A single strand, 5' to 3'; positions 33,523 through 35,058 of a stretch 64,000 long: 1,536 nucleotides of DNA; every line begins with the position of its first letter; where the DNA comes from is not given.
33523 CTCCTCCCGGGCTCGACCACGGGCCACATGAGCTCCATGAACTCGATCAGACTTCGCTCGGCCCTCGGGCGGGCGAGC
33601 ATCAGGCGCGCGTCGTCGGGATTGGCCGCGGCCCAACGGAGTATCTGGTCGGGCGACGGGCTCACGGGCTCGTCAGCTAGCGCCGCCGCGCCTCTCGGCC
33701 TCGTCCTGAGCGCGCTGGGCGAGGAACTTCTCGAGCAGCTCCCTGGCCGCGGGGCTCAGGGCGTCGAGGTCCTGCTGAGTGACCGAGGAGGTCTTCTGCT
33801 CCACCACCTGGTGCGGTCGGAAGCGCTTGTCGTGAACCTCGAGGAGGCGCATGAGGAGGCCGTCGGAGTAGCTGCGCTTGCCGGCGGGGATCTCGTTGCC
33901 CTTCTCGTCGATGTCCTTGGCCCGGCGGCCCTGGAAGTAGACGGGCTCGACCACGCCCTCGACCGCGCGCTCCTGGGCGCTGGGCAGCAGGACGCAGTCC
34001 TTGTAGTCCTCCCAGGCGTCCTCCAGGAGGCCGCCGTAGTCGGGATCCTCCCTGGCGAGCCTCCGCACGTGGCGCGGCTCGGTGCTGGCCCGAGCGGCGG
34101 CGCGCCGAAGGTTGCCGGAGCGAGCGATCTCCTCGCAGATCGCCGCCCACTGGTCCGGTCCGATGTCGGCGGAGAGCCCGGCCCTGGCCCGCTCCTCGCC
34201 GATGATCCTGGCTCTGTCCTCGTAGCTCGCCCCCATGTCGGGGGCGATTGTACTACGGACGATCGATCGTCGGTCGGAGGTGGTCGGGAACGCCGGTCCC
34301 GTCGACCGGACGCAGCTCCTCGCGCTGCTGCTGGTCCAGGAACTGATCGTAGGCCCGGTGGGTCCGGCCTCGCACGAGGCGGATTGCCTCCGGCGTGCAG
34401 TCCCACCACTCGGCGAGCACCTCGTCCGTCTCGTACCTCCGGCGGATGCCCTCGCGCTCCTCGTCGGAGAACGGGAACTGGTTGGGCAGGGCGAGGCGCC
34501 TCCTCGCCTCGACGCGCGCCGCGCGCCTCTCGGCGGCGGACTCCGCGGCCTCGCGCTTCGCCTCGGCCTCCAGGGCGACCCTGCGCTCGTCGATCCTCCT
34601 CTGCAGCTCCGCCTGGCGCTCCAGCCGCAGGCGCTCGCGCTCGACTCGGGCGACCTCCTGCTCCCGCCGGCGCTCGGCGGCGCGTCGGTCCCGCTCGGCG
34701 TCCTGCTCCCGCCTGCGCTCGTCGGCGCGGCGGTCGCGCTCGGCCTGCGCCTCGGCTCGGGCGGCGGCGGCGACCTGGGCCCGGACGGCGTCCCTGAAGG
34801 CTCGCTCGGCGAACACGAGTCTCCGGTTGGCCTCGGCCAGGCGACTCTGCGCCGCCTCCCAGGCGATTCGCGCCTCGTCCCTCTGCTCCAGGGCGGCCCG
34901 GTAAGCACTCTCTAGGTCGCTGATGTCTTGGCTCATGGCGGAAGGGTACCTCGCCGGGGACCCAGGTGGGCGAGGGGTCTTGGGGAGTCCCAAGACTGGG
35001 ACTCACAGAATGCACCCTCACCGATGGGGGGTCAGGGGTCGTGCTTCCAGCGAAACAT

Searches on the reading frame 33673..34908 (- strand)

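Call 66: search_protein_families(library=phrogs, max_evalue=0.001, proteins=[window:33673-34908:-])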
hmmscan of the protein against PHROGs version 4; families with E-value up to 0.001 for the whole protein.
window:33673-34908:- (411 aa): 1 family
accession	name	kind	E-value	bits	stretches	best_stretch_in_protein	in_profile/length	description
phrog_4044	-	head and packaging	8.3e-15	55.7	1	260-374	35-139/180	terminase small subunit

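Call 67: search_protein_families(library=pfam, max_evalue=0.01, proteins=[window:33673-34908:-])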
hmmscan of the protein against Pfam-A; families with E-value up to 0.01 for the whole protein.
window:33673-34908:- (411 aa): 0 families
